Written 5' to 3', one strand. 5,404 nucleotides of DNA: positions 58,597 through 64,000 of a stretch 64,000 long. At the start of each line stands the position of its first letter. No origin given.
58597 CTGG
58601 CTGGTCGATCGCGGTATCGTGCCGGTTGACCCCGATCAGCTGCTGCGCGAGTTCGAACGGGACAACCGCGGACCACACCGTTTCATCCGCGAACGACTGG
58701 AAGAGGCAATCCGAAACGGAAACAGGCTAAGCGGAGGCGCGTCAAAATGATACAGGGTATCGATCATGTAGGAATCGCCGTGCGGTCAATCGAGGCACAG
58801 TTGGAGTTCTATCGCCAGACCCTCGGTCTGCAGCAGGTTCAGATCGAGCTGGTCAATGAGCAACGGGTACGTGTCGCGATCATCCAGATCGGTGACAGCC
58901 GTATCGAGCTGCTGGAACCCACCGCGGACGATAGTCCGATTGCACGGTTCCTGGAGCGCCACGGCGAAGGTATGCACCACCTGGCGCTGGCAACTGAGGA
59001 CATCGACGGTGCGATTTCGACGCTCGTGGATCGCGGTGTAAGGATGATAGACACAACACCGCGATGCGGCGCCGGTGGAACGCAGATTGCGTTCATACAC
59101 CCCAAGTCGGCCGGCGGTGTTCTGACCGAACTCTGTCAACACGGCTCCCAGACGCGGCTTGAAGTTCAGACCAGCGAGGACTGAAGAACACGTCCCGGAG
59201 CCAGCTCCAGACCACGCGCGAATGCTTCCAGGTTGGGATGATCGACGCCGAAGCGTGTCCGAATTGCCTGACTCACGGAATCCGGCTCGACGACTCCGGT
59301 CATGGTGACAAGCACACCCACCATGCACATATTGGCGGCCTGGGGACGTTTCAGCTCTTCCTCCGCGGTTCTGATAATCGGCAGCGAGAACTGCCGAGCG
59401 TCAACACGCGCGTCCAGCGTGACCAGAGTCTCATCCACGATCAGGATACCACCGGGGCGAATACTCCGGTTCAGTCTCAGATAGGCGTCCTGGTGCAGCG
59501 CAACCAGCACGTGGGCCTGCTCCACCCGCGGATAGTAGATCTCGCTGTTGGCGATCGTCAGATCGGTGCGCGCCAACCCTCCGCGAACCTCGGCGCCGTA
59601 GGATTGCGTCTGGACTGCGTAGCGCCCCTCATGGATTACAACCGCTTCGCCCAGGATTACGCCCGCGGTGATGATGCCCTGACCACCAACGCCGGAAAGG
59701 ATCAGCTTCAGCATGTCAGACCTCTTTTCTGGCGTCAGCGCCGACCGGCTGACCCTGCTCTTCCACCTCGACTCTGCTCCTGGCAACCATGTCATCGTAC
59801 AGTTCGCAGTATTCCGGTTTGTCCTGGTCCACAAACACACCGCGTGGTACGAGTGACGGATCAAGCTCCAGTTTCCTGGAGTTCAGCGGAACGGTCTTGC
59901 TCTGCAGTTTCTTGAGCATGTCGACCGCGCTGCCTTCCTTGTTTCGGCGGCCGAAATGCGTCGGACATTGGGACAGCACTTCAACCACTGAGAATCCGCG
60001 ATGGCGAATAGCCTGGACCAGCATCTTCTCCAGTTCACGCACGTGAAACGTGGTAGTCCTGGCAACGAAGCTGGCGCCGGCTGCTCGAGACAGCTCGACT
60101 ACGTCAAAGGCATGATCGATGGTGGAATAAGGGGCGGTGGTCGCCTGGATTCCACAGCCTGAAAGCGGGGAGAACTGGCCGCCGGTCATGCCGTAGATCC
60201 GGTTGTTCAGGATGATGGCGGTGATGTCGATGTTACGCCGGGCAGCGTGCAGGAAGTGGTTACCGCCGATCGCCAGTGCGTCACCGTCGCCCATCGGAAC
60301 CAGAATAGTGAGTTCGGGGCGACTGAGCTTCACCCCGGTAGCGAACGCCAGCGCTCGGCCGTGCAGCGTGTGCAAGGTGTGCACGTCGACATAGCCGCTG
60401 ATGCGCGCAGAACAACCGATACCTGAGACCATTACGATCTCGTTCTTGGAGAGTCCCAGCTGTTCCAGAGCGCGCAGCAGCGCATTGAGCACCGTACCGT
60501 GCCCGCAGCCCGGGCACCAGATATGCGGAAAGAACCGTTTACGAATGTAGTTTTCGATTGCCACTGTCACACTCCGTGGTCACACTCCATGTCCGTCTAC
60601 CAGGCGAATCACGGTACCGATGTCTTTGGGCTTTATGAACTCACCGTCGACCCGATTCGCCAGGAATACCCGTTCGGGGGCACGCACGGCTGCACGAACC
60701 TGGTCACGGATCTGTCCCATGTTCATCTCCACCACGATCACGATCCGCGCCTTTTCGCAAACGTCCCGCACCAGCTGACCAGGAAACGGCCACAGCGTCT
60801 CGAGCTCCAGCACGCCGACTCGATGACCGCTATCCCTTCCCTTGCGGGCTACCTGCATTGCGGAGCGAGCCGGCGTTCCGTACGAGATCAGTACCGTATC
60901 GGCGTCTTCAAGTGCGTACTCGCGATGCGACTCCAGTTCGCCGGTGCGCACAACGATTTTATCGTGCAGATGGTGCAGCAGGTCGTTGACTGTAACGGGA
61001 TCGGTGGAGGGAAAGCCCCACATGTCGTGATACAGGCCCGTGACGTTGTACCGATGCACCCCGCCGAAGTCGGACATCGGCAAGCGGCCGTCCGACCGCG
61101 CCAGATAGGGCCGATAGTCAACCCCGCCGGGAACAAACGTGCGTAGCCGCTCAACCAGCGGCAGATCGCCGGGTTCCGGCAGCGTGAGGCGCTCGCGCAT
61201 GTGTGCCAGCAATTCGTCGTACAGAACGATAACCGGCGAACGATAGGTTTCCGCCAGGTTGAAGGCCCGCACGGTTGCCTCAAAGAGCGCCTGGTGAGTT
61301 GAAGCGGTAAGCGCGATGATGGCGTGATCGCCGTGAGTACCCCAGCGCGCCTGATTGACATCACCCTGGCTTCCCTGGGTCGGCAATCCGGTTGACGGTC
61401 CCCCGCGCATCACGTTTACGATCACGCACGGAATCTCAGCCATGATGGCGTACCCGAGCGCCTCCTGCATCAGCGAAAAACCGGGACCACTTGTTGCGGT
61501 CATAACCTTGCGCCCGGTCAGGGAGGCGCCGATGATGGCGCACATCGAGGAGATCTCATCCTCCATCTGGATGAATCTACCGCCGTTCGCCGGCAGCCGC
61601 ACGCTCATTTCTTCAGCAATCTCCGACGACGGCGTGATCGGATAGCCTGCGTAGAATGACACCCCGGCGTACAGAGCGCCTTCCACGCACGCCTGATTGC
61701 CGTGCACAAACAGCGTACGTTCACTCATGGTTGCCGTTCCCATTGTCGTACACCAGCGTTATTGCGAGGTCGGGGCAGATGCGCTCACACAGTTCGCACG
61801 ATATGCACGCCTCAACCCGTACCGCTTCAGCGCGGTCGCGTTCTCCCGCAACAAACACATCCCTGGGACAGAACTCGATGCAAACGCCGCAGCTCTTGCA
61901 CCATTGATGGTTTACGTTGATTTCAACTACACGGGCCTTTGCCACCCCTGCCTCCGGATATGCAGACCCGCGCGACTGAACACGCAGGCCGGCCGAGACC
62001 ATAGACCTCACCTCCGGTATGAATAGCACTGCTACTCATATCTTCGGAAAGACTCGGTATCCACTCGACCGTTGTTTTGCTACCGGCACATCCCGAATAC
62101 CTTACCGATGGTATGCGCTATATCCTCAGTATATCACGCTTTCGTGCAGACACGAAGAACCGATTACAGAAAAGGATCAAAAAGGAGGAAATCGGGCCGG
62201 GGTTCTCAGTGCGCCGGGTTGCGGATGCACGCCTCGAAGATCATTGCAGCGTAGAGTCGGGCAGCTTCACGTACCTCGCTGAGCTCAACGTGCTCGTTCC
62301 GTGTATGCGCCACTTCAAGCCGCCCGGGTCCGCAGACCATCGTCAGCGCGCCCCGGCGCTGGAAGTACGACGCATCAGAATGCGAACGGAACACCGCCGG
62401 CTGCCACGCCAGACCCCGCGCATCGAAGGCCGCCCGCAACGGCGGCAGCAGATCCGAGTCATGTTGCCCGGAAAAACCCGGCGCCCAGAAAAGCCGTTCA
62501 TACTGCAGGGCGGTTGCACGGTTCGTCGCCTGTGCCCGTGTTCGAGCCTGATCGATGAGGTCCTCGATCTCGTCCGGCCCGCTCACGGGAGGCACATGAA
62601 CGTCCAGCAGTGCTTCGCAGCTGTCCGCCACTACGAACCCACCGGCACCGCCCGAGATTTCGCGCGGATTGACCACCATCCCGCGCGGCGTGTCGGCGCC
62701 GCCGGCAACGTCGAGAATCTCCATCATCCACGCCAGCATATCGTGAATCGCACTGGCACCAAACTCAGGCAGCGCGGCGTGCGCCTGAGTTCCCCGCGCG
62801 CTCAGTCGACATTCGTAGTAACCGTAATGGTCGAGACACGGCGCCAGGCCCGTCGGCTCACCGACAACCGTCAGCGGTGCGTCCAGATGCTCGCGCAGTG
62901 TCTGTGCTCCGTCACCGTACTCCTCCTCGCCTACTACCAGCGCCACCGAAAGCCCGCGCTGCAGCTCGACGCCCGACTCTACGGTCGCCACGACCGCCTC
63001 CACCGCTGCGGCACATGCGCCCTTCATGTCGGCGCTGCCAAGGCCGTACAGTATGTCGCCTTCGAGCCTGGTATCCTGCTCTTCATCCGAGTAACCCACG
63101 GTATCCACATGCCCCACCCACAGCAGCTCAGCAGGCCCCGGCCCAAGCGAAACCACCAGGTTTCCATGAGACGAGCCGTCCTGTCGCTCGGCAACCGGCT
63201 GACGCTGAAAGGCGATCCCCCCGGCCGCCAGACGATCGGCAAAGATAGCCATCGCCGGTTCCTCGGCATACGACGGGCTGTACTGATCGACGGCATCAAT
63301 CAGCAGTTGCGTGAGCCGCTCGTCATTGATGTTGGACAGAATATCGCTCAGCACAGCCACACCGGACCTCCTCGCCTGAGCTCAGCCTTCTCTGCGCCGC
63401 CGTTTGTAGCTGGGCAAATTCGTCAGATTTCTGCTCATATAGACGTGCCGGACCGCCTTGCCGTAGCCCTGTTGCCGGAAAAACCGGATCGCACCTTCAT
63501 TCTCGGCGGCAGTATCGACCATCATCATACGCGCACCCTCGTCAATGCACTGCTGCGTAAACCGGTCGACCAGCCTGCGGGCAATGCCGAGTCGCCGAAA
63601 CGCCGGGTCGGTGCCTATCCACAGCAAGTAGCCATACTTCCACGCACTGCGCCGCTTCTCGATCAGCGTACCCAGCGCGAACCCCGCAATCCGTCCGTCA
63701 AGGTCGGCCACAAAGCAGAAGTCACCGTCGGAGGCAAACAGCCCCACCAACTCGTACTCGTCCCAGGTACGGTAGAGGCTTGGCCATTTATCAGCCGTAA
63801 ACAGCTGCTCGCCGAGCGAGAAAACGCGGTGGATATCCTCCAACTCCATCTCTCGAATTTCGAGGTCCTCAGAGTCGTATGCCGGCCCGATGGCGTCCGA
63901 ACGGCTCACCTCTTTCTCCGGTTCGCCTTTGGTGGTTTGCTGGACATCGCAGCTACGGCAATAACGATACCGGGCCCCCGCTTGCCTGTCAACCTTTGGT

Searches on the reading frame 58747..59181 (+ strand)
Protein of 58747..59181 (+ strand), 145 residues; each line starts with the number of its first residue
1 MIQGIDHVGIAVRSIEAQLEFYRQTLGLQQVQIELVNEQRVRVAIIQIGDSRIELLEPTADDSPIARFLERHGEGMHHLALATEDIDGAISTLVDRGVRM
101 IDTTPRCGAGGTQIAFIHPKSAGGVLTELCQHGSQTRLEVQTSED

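Call 14: search_protein_families(library=pfam, proteins=[window:58747-59181:+], max_evalue=0.01)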
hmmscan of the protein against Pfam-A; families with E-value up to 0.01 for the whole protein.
window:58747-59181:+ (145 aa): 4 families
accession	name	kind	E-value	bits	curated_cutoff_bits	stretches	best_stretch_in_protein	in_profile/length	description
PF13669.12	Glyoxalase_4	-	6e-26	91.3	27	1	6-116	1-109/109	Glyoxalase/Bleomycin resistance protein/Dioxygenase superfamily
PF00903.31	Glyoxalase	-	3.7e-19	69.7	20.6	1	4-128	1-120/121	Glyoxalase/Bleomycin resistance protein/Dioxygenase superfamily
PF13468.12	Glyoxalase_3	-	2.3e-11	44.5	25.1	1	5-135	1-140/176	Glyoxalase-like domain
PF18029.7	Glyoxalase_6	-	0.0017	19.4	23.6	1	9-105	3-88/106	Glyoxalase-like domain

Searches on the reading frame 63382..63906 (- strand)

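Call 14: search_protein_families(library=pfam, proteins=[window:63382-63906:-], max_evalue=0.01)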
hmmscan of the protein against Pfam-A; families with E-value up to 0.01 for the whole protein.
window:63382-63906:- (174 aa): 9 families
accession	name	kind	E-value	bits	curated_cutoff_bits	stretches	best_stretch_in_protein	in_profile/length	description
PF00583.31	Acetyltransf_1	-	1.9e-18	67.2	20.7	1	41-148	9-116/116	Acetyltransferase (GNAT) family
PF13508.13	Acetyltransf_7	-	5.6e-11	43.1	27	1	62-148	3-82/84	Acetyltransferase (GNAT) domain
PF08445.16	FR47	-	2e-07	31.3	22.1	1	90-153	20-82/86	FR47-like protein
PF13673.13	Acetyltransf_10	-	4.1e-07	30.5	23.6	1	52-151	21-110/128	Acetyltransferase (GNAT) domain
PF13527.13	Acetyltransf_9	-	1.4e-05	25.6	25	1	16-149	1-125/127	Acetyltransferase (GNAT) domain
PF13480.13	Acetyltransf_6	-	1.5e-05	25.6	22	1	52-128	61-132/143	Acetyltransferase (GNAT) domain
PF13302.13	Acetyltransf_3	-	0.00023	22.3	25.4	1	15-147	2-136/138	Acetyltransferase (GNAT) domain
PF13523.12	Acetyltransf_8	-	0.0015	18.6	27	1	89-150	78-139/145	Acetyltransferase (GNAT) domain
PF13420.13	Acetyltransf_4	-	0.0064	17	24.3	1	58-151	45-137/155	Acetyltransferase (GNAT) domain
